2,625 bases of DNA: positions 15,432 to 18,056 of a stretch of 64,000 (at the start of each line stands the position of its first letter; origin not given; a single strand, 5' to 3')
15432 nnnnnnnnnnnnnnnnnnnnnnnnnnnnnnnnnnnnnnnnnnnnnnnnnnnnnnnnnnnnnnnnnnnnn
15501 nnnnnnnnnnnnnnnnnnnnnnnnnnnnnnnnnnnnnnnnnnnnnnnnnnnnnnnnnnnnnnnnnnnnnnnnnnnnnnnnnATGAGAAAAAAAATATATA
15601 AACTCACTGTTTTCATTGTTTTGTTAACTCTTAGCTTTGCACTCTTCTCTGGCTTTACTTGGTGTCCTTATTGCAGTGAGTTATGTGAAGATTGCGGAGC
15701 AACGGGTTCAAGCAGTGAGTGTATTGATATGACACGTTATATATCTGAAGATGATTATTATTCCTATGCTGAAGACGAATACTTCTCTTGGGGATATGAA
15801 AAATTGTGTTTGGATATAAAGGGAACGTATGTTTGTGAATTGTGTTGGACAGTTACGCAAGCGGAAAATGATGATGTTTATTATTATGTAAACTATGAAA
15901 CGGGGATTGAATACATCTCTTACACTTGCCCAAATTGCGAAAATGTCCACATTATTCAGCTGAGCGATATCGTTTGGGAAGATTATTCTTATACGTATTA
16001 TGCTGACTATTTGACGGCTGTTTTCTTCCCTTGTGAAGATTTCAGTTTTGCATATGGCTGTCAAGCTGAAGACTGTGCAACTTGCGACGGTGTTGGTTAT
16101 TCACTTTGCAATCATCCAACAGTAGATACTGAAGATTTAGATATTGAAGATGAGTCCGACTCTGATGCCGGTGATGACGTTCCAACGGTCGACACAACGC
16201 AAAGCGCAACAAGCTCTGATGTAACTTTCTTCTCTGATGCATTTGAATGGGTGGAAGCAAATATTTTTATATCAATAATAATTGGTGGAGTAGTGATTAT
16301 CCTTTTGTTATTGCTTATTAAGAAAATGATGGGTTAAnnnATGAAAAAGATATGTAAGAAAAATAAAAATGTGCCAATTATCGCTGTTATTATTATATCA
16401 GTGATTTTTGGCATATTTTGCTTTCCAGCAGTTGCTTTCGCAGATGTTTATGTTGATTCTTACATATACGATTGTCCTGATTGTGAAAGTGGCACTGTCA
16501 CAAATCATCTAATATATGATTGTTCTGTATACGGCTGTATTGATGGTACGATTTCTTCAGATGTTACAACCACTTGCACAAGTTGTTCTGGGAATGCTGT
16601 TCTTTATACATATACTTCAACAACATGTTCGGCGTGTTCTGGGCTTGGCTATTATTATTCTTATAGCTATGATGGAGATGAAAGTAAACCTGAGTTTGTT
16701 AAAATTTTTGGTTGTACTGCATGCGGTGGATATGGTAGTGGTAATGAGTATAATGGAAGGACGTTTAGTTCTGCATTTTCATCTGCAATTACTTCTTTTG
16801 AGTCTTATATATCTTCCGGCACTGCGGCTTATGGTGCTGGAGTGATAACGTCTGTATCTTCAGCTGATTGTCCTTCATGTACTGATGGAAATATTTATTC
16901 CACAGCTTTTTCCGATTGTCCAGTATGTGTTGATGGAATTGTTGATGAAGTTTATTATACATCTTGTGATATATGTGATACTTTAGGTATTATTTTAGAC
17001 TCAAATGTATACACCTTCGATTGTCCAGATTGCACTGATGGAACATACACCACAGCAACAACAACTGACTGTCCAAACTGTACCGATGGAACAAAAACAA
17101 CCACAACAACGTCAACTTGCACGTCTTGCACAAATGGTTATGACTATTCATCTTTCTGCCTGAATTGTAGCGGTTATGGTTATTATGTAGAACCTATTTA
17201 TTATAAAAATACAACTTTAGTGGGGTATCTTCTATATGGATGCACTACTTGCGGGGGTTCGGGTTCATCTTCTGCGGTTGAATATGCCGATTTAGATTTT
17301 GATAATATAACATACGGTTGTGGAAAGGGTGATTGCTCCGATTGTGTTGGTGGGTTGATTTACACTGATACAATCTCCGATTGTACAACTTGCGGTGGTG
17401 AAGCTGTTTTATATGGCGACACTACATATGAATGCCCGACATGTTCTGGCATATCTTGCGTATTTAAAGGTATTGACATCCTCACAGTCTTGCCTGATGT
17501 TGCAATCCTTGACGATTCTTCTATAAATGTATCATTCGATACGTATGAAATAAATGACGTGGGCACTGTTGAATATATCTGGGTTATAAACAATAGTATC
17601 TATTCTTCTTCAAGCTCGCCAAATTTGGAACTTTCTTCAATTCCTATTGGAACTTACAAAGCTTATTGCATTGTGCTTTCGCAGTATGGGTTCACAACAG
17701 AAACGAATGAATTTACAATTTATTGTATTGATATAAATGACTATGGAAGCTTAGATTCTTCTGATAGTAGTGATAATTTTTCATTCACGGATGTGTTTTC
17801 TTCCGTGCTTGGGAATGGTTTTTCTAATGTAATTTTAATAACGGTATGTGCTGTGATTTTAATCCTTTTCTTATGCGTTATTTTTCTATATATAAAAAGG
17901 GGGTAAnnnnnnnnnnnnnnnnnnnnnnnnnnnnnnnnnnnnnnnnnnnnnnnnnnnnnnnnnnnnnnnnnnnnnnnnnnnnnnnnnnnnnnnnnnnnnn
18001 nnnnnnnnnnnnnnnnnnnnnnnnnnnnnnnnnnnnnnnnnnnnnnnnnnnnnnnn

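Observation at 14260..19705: Extracellular, doubly anchored proteins built from long arrays of DnaJ-type CxxCxGxG / CxxCxDG zinc-knuckle motifs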

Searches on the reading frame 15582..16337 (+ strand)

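Call 5: search_protein_families(library=pfam, proteins=[window:15582-16337:+], max_evalue=0.1)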
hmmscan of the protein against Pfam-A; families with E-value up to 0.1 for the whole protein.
window:15582-16337:+ (251 aa): 1 family
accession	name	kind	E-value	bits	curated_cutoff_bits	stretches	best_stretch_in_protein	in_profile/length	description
PF10717.14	ODV-E18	-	0.07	13.4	28.1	1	204-247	2-45/87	Occlusion-derived virus envelope protein ODV-E18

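Call 6: search_protein_families(library=phrogs, proteins=[window:15582-16337:+], max_evalue=0.1)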
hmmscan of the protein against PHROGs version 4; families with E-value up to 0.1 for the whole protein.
window:15582-16337:+ (251 aa): 1 family
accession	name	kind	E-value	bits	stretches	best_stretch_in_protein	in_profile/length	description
phrog_9322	-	unknown function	0.087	13.8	0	177-217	53-95/146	-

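Call 39: search_protein_families(library=ncbifam, proteins=[window:15582-16337:+], max_evalue=1)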
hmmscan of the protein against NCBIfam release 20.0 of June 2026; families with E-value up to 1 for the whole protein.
window:15582-16337:+ (251 aa): 1 family
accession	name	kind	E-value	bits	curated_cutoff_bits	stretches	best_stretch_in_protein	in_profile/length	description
TIGR02200.1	GlrX_actino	hypoth_equivalog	0.52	10.8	89.5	1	26-52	8-34/77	mycoredoxin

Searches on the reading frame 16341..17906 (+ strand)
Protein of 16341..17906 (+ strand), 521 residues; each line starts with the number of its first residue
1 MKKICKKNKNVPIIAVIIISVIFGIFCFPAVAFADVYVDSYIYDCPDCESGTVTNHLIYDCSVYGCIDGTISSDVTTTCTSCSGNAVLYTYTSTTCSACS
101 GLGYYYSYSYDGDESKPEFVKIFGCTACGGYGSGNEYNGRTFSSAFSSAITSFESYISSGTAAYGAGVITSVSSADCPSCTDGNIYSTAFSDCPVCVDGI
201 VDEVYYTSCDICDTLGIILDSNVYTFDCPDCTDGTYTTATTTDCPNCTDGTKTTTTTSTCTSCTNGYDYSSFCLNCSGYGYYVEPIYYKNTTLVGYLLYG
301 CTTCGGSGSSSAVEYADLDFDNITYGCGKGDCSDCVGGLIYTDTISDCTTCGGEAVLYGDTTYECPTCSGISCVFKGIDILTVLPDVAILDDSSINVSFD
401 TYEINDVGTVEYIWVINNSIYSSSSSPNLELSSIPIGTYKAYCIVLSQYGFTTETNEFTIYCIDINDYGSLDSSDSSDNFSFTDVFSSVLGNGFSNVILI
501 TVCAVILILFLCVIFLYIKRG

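Call 5: search_protein_families(library=pfam, proteins=[window:16341-17906:+], max_evalue=0.1)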
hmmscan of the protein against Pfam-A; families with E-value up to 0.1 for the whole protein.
window:16341-17906:+ (521 aa): 0 families

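Call 6: search_protein_families(library=phrogs, proteins=[window:16341-17906:+], max_evalue=0.1)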
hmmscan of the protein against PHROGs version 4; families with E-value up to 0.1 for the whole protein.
window:16341-17906:+ (521 aa): 0 families

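Call 8: find_homologous_proteins(query=window:16341-17906:+, max_evalue=0.001)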
Query window:16341-17906:+ (521 aa): 4 proteins with E <= 0.001 among 8000 candidates.
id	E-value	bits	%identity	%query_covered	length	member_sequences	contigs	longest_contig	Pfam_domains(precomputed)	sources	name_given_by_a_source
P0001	0.0e+0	1150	100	100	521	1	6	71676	-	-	-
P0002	1.8e-58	217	46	47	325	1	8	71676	-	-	-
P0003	4.7e-49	186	40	42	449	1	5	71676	-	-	-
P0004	3.5e-44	170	39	31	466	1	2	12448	-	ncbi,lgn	-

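Call 28: find_encoding_contigs(protein=P0001, flank=2000, max_places=8)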
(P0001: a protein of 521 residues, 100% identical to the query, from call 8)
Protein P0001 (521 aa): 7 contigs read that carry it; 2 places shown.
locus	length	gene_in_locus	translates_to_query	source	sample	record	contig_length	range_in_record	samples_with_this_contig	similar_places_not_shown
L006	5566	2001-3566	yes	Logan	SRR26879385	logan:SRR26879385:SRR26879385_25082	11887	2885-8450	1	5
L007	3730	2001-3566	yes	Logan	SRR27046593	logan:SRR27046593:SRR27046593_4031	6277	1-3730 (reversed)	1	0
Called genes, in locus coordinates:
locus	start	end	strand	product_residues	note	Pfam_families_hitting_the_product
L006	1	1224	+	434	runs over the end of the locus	PF07495:Y_Y_Y (faint)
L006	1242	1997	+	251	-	-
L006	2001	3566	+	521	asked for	-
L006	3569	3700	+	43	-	-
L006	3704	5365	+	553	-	-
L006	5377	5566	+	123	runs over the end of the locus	-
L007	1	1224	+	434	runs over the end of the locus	PF07495:Y_Y_Y (faint)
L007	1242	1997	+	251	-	-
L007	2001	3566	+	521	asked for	-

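Call 30: find_encoding_contigs(protein=P0001, flank=10000, max_places=10)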
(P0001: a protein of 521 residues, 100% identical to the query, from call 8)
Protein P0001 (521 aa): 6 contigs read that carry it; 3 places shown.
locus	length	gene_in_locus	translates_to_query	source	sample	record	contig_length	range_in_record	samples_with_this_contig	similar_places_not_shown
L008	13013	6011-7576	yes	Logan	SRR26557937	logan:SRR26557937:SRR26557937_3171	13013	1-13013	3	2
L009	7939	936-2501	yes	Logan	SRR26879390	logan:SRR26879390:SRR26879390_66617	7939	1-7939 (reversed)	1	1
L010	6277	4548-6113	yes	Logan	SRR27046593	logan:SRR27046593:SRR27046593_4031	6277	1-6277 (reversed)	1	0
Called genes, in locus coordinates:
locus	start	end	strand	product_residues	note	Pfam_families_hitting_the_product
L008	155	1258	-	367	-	PF14659:Phage_int_SAM_3, PF22022:Phage_int_M, PF00589:Phage_integrase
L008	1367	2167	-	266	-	-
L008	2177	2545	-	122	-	PF01381:HTH_3 (weak), PF13443:HTH_26 (weak)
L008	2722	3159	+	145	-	-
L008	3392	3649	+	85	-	-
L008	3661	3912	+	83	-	-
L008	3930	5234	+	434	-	PF07495:Y_Y_Y (faint)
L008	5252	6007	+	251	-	-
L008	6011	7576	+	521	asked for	-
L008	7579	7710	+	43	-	-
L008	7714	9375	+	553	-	-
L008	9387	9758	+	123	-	-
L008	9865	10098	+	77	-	-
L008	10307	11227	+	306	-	-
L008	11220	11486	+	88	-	-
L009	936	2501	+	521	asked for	-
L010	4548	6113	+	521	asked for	-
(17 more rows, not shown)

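Call 39: search_protein_families(library=ncbifam, proteins=[window:16341-17906:+], max_evalue=1)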
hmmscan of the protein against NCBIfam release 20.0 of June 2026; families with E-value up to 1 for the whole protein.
window:16341-17906:+ (521 aa): 0 families

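Call 108: search_dna_similar(query=window:16341-17906:+, collection=plasmids, mode=protein, max_evalue=0.001, max_rows=10)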
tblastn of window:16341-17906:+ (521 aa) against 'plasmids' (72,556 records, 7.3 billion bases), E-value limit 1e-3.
No match.
